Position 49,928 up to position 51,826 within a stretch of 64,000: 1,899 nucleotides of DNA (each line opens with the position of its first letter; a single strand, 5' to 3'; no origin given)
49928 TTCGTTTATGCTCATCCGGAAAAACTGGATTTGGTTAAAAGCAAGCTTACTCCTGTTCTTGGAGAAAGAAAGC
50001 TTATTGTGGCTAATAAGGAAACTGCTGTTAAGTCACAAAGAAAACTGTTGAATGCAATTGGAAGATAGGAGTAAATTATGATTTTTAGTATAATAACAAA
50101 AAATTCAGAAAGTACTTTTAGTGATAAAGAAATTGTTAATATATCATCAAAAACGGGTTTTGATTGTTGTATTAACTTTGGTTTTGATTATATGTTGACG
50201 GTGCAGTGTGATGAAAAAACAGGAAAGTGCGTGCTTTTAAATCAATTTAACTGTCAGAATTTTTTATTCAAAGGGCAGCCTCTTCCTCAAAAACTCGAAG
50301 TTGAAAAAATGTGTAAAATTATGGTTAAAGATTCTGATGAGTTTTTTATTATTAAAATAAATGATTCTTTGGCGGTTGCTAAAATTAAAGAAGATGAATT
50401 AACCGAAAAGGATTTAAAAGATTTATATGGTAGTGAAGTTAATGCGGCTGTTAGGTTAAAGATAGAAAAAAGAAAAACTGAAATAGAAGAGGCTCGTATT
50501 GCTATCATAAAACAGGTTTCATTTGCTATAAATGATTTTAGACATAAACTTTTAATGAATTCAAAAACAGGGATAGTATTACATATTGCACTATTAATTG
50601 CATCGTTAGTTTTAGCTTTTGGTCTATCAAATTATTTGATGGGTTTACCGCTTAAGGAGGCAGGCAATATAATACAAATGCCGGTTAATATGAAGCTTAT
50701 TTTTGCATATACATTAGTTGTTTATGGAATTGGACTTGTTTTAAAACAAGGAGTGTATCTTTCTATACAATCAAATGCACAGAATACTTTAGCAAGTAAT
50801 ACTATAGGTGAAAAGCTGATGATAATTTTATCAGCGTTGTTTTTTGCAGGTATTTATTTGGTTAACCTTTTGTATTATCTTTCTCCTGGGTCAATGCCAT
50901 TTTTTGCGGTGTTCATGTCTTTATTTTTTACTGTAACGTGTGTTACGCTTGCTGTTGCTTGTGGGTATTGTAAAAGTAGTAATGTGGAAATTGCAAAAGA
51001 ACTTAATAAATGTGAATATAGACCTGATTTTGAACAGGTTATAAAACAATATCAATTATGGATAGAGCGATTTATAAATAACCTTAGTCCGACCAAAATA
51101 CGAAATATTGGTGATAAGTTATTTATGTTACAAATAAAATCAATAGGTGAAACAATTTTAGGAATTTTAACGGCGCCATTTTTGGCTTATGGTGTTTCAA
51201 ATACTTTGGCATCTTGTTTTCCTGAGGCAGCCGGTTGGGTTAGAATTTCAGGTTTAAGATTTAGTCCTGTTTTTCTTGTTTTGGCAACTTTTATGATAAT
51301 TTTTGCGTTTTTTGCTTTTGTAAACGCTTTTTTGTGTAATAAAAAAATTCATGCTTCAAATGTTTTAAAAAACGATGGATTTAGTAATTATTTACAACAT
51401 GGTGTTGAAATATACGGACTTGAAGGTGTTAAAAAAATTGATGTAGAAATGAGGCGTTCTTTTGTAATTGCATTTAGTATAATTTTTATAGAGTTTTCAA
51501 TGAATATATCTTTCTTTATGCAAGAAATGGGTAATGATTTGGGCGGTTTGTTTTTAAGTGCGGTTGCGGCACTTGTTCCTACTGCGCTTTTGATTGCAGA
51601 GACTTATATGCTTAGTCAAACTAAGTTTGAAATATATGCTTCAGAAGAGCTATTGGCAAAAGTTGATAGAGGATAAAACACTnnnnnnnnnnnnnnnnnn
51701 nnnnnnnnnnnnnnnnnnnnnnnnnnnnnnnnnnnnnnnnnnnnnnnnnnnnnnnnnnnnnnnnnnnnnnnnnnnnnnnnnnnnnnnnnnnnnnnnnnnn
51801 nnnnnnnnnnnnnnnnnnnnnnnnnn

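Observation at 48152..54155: Six-gene operon plus a convergent vWA gene combining vWA, FHA-like, TonB-C-like and Gly-zipper modules, matching no named system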

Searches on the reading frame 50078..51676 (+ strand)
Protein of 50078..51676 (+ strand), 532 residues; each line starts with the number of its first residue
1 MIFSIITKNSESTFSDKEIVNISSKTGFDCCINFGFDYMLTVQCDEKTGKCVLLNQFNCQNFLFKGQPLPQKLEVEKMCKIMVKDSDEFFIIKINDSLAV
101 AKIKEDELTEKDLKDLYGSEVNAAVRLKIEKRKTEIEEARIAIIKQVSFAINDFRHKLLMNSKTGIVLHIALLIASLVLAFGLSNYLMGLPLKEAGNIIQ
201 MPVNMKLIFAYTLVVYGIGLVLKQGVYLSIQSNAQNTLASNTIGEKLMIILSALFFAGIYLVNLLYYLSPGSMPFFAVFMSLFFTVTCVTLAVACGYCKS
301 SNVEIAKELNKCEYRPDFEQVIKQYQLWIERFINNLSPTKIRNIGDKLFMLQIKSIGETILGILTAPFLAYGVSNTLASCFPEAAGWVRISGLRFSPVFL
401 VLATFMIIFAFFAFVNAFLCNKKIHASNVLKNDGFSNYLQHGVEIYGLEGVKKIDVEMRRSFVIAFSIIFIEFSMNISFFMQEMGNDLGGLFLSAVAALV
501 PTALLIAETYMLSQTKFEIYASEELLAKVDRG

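Call 3: search_protein_families(library=pfam, proteins=[window:50078-51676:+], max_evalue=1)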
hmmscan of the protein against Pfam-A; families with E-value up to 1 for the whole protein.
window:50078-51676:+ (532 aa): 2 families
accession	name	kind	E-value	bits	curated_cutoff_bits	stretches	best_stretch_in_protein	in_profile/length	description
PF23868.1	Mmc1_C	-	0.2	11.7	27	0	129-188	81-140/175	Mmc1 C-terminal domain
PF09235.17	SAM_Ste50p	-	0.27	11.9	21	1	79-129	15-65/75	Ste50p, sterile alpha motif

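Call 4: search_protein_families(library=ncbifam, proteins=[window:50078-51676:+], max_evalue=1)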
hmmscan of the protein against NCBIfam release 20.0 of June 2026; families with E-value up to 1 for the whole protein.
window:50078-51676:+ (532 aa): 2 families
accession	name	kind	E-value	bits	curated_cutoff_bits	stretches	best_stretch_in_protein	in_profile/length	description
NF004928.0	PRK06286.1-3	equivalog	0.1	13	150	1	319-375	21-82/91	putative monovalent cation/H+ antiporter subunit G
NF058595.1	invert_tail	domain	0.39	11.1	37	1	227-301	4-77/113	lipo-invert putative C-terminal anchoring domain-containing protein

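Call 7: find_encoding_contigs(protein=window:50078-51676:+, flank=10000, max_places=6)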
Protein window:50078-51676:+ (532 aa): 15 contigs read that carry it; 6 places shown.
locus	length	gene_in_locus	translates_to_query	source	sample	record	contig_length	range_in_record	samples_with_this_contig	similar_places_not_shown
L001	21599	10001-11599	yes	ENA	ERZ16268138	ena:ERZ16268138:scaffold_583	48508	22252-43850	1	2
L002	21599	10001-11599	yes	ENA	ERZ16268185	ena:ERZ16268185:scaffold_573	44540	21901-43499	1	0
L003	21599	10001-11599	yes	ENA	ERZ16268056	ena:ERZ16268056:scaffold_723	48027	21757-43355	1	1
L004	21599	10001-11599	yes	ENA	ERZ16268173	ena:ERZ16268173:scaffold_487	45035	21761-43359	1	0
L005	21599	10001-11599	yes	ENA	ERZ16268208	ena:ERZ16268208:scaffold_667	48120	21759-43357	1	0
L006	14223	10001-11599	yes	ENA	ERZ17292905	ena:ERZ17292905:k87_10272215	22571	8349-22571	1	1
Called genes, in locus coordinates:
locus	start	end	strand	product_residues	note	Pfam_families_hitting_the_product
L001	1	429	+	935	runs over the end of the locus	-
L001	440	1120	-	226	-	PF01144:CoA_trans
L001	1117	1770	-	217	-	PF01144:CoA_trans, PF02550:AcetylCoA_hydro (faint)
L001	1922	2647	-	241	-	PF13353:Fer4_12, PF04055:Radical_SAM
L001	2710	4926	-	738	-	PF02901:PFL-like, PF01228:Gly_radical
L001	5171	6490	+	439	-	PF02321:OEP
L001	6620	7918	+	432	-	-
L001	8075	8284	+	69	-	-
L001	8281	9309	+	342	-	-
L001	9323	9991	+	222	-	PF13519:VWA_2 (weak)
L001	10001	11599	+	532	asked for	-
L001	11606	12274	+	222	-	-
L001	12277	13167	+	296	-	-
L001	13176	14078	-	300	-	PF00092:VWA (weak), PF13768:VWA_3 (faint)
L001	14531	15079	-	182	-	PF02677:QueH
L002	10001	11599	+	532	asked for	-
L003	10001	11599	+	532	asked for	-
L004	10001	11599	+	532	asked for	-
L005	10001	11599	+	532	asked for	-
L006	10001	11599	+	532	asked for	-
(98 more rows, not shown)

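Call 8: find_homologous_proteins(query=window:50078-51676:+)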
Query window:50078-51676:+ (532 aa): 1103 proteins with E <= 0.001 among 8000 candidates; the best 120 are listed.
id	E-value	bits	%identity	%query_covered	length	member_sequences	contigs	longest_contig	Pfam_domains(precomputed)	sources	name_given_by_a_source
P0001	0.0e+0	1160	100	100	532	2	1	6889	-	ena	-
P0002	7.2e-266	901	75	100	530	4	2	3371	-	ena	-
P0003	7.3e-266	901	75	100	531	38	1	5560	-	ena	-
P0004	2.7e-265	899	74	100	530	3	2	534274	-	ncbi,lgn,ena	-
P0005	9.9e-265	897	74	100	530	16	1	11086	-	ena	-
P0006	3.9e-263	892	75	100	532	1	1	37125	-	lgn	-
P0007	1.4e-258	877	73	100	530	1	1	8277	-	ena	-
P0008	3.3e-258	876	71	100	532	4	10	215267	-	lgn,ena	-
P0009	1.2e-256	870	72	100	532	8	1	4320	-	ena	-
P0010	1.5e-256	870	72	100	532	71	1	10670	-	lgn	-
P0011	2.8e-256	869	72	100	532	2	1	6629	-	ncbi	-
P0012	7.4e-253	858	71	100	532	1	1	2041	-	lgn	-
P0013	3.3e-252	856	71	100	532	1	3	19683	-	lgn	-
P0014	3.4e-252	856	72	100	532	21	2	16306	-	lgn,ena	-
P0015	6.7e-252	855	70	100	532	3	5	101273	-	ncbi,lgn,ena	-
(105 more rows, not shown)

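Call 13: search_solved_structures(query=A1, max_evalue=10)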
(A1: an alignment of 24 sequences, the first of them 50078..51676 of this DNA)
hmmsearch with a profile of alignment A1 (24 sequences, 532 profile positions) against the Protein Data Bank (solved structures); distinct sequences matched with E-value up to 10: 2.
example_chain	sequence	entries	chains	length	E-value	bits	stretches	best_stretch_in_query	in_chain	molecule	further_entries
28jw_O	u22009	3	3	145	1.8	10.3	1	80-139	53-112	Large ribosomal subunit protein uL18c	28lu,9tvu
9ijj_q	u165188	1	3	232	3.7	9.3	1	303-346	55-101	Protein FAM228B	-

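Call 14: search_protein_families(library=padloc, proteins=[window:50078-51676:+], max_evalue=1)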
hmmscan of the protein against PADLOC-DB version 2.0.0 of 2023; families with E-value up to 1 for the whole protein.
window:50078-51676:+ (532 aa): 0 families

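Call 15: find_related_loci(query=A1, collection=genome_contigs, flank=8000)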
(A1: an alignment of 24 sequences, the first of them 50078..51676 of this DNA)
Query A1 (532 aa) in genome_contigs; peptide patterns used: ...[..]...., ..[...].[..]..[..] (x = any residue, [..] = any of these).
516 stretches matched a pattern; 407 encode a relative of the query (tblastn E <= 1e-3); the best 80 are kept; 80 distinct loci.
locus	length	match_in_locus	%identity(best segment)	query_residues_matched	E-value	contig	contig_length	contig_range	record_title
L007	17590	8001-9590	75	1-531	0e+0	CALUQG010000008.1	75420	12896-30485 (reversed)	MAG: Candidatus Gastranaerophilales bacterium isolate BRZ_DT__bin26 genome assembly, contig: BRZ_DT__NODE_278_length_754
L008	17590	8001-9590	74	1-530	0e+0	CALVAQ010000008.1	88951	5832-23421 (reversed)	MAG: Candidatus Gastranaerophilales bacterium isolate BRZ_RM__bin51 genome assembly, contig: BRZ_RM__NODE_206_length_889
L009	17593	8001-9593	72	1-531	0e+0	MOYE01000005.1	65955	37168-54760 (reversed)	MAG: Candidatus Gastranaerophilus phascolarctosicola isolate Zag_221 Contig_22638, whole genome shotgun sequence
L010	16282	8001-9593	72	1-531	0e+0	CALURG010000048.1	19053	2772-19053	MAG: Candidatus Gastranaerophilales bacterium isolate E04__bin228 genome assembly, contig: E04__k127_3299554, whole geno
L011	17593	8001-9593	70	1-531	0e+0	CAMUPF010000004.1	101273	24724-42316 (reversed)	MAG TPA_asm: uncultured Candidatus Melainabacteria bacterium isolate SRR14038243_bin.54_metawrap_v1.3_MAG genome assembl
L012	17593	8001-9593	72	1-531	0e+0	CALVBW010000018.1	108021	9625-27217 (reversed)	MAG: Candidatus Gastranaerophilales bacterium isolate E08__bin45 genome assembly, contig: E08__k127_3985350, whole genom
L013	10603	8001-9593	70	1-531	0e+0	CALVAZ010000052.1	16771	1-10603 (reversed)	MAG: Candidatus Gastranaerophilales bacterium isolate E08__bin114 genome assembly, contig: E08__k127_8221385, whole geno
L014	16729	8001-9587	71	1-531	0e+0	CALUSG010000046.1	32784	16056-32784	MAG: Candidatus Gastranaerophilales bacterium isolate E21__bin158 genome assembly, contig: E21__k127_7218243, whole geno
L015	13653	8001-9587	72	1-531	0e+0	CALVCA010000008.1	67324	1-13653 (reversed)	MAG: Candidatus Gastranaerophilales bacterium isolate BRZ_E__bin25 genome assembly, contig: BRZ_E__NODE_721_length_67324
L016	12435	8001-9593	72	1-531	0e+0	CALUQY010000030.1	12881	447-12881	MAG: Candidatus Gastranaerophilales bacterium isolate BRZ_KI__bin23 genome assembly, contig: BRZ_KI__NODE_6046_length_12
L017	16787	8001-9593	69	1-531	0e+0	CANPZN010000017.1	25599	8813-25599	MAG: Candidatus Gastranaerophilales bacterium isolate Lapin-002__bin37 genome assembly, contig: Lapin-002__NODE_2501_len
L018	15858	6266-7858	67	1-531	0e+0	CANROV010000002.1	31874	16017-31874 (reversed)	MAG: Candidatus Gastranaerophilales bacterium isolate Lapin-020__bin105 genome assembly, contig: Lapin-020__NODE_1688_le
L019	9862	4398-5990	71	1-531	0e+0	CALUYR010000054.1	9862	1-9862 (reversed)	MAG: Candidatus Gastranaerophilales bacterium isolate BRZ_DP__bin38 genome assembly, contig: BRZ_DP__NODE_11136_length_9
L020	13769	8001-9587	69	1-531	0e+0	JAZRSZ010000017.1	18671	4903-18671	MAG: Candidatus Gastranaerophilaceae bacterium isolate T1900045345_YK20190035.MAGScoT_cleanbin_000003 SGB_6699_k141_2141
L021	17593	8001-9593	71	1-531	0e+0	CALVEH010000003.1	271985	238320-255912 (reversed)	MAG: Candidatus Gastranaerophilales bacterium isolate BRZ_MM__bin19 genome assembly, contig: BRZ_MM__NODE_25_length_2719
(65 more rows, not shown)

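Call 22: predict_structure(alignment_id=A1)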
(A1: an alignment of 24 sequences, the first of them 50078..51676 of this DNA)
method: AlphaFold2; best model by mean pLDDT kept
length: 532 residues; sequences in the alignment: 24
mean_pLDDT: 57.2   pTM: 0.34
mean pLDDT of the five models: 57.2, 54.9, 53.7, 52.4, 51.4
residues with pLDDT >= 90: 6; 70-90: 125; 50-70: 208; < 50: 193
segments of 3 or more residues with pLDDT < 50: 97-121, 154-159, 309-315, 364-512
pLDDT, mean of each block of 10 residues (from residue 1): 81 80 85 85 77 87 85 83 86 61 41 47 55 58 53 48 58 65 65 59 58 71 73 58 71 73 64 52 58 58 51 49 55 61 71 64 48 41 37 36 40 39 30 30 34 43 41 35 36 36 43 56 60 49
secondary structure, 60 per line:
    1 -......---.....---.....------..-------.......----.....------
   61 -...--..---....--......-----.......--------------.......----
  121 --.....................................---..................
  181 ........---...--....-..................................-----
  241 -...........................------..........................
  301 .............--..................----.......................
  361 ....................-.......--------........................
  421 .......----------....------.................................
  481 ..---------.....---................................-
elements in order: E2-7 E11-15 E19-23 E39-45 E50-54 E62-64 E72-75 E78-83 E89-95 H110-116 H123-159 H163-188 H197-200 H202-235 H242-268 H275-313 H316-333 H338-380 H382-388 H397-427 H438-441 H448-482 H492-496 H500-531

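Call 23: search_protein_representatives(alignment_id=A1)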
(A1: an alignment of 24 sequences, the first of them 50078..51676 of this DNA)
Query: 24 sequences, 532 profile positions. Proteins with E-value up to 0.001 (for the whole library): 128; up to 1e-10: 99; up to 1e-30: 45. The best 128 are listed.
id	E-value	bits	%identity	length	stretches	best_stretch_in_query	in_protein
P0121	1.6e-239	812.5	-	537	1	1-532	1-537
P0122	7.3e-185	632.1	-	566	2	97-532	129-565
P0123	3.1e-168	577.2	-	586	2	97-532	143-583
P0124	1.2e-166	572.0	-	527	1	1-531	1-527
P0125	7.2e-139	480.3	-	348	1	1-360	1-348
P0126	1.5e-137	475.9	-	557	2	96-532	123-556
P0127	4.3e-136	471.2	-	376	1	154-531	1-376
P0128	5.6e-131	454.3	-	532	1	9-530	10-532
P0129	5.0e-126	437.9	-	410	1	135-529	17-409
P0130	7.2e-114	397.8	-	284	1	201-425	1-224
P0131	3.5e-99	349.3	-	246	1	1-237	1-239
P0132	1.1e-98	347.8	-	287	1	246-529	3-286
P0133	2.8e-91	323.2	-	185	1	349-530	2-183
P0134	1.7e-90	320.7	-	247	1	1-257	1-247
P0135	2.4e-90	320.2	-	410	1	134-527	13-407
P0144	3.8e-58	213.9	-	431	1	119-526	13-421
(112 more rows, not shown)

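Call 35: fold_search(model_id=the predicted structure, library=pdb)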
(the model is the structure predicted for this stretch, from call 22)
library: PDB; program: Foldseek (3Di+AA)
matches with E <= 10: 256; with E <= 0.001: 1
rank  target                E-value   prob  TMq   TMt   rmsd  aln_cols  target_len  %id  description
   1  6ccd                  5.3e-04  1.00  0.16  0.77   2.3        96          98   11  The crystal structure of Mycobacterium tuberculosis Rv1747 FHA-1 (released 2018-06-20)
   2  4h87_A                4.3e-03  1.00  0.15  0.52   3.9       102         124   10  Crystal structure of a FHA domain of kanadaptin (SLC4A1AP) from Homo sapiens at 1.55 A resolution (released 2012-10-10)
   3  2aff_MODEL_1_A        4.5e-03  1.00  0.15  0.65   3.3        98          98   11  The solution structure of the Ki67FHA/hNIFK(226-269)3P complex (released 2005-10-25)
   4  8p5x_G                4.7e-03  1.00  0.15  0.67   2.7       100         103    8  Single particle cryo-EM structure of the complex between Corynebacterium glutamicum homohexameric 2-oxoglutarate dehyd (released 2023-08-16)
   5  4qcj                  5.0e-03  1.00  0.15  0.71   2.3       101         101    7  Crystal Structure of OdhI from Corynebacterium glutamicum (released 2014-07-02)
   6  4h87_B                5.0e-03  1.00  0.16  0.59   3.1       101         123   12  Crystal structure of a FHA domain of kanadaptin (SLC4A1AP) from Homo sapiens at 1.55 A resolution (released 2012-10-10)
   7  5djo_A                6.7e-03  1.00  0.15  0.45   3.7       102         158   14  Crystal structure of the CC1-FHA tandem of Kinesin-3 KIF13A (released 2015-12-30)
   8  4jon_A                7.8e-03  1.00  0.15  0.59   3.1       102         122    7  Crystal structure of a centrosomal protein 170kDa, transcript variant beta (CEP170) from Homo sapiens at 2.15 A resolu (released 2013-04-17)
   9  4jon_E                1.0e-02  1.00  0.15  0.59   3.2       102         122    7  Crystal structure of a centrosomal protein 170kDa, transcript variant beta (CEP170) from Homo sapiens at 2.15 A resolu (released 2013-04-17)
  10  4jon_B                1.0e-02  1.00  0.15  0.58  10.2       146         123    7  Crystal structure of a centrosomal protein 170kDa, transcript variant beta (CEP170) from Homo sapiens at 2.15 A resolu (released 2013-04-17)
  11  6i2p_E                1.1e-02  1.00  0.15  0.66   2.8        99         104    7  Crystal structure of the Mycobacterium tuberculosis PknB kinase domain (L33E mutant) in complex with its substrate Gar (released 2019-05-22)
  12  7rj3_A                1.1e-02  1.00  0.15  0.65   2.8        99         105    8  Crystal Structure of the Forkhead Associated (FHA) Domain of the Glycogen Accumulation Regulator (GarA) from Mycobacte (released 2021-07-28)
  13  4jon_D                1.2e-02  1.00  0.15  0.60   3.1       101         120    7  Crystal structure of a centrosomal protein 170kDa, transcript variant beta (CEP170) from Homo sapiens at 2.15 A resolu (released 2013-04-17)
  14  5djo_B                1.2e-02  1.00  0.15  0.45   3.4       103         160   14  Crystal structure of the CC1-FHA tandem of Kinesin-3 KIF13A (released 2015-12-30)
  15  4jon_C                1.3e-02  1.00  0.15  0.60   3.2       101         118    7  Crystal structure of a centrosomal protein 170kDa, transcript variant beta (CEP170) from Homo sapiens at 2.15 A resolu (released 2013-04-17)
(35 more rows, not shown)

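Call 50: find_encoding_contigs(protein=P0144, flank=8000, max_places=3)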
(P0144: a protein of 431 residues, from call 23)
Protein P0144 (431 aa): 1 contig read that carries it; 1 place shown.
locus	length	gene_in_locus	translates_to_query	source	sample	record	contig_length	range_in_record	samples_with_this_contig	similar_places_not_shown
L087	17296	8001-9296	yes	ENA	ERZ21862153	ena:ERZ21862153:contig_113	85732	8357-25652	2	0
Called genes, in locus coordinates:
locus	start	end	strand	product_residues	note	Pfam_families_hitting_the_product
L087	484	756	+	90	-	-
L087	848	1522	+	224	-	PF00128:Alpha-amylase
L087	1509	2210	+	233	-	PF00128:Alpha-amylase, PF16657:Malt_amylase_C (weak)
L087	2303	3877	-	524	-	PF03951:Gln-synt_N, PF00120:Gln-synt_C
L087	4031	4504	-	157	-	-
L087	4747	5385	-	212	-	PF00583:Acetyltransf_1, PF13508:Acetyltransf_7 (weak)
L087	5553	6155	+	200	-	PF00882:Zn_dep_PLPC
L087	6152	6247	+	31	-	-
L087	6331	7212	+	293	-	-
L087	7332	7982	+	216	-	PF13519:VWA_2 (weak)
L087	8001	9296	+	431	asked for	-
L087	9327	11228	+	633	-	PF00498:FHA, PF12773:DZR, PF00069:Pkinase (weak)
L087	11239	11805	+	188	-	-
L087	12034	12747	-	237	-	PF00771:FHIPEP (weak)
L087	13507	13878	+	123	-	-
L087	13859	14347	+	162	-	PF12569:NatA_aux_su (weak), PF13181:TPR_8 (faint), PF21033:RMD1-3 (faint), PF23914:TPR_CcmH_CycH, PF13431:TPR_17 (faint), PF00515:TPR_1 (faint), PF07719:TPR_2 (faint), PF13432:TPR_16 (weak)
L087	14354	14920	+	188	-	-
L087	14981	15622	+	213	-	PF24838:8xMP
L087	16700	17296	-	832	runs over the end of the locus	-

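Call 51: find_encoding_contigs(protein=P0135, flank=8000, max_places=3)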
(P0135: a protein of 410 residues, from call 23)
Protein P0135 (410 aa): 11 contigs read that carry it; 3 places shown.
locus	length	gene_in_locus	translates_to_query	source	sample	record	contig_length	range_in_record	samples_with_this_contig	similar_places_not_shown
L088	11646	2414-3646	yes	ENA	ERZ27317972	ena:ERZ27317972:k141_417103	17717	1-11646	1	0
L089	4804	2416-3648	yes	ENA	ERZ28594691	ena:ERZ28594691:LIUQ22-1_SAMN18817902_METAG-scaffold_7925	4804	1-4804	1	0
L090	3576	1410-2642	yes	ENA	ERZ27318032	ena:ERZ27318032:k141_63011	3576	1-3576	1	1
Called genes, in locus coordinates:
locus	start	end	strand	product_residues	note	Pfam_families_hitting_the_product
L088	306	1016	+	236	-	-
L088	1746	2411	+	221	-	PF13519:VWA_2 (weak), PF13768:VWA_3 (weak)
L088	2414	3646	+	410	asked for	-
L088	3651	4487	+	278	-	-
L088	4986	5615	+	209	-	PF20318:DUF6613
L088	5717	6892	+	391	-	PF01676:Metalloenzyme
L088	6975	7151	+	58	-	PF13459:Fer4_15 (weak), PF13370:Fer4_13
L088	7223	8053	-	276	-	PF02749:QRPTase_N, PF01729:QRPTase_C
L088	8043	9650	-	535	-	PF00890:FAD_binding_2, PF01266:DAO (faint), PF07992:Pyr_redox_2 (faint), PF02910:Succ_DH_flav_C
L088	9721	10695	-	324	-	PF08240:ADH_N, PF16912:Glu_dehyd_C, PF00107:ADH_zinc_N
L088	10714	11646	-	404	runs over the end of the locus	PF01547:SBP_bac_1, PF13416:SBP_bac_8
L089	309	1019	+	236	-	-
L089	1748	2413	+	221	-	PF13519:VWA_2 (weak), PF13768:VWA_3 (weak)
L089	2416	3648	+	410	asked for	-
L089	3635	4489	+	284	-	-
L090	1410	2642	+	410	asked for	-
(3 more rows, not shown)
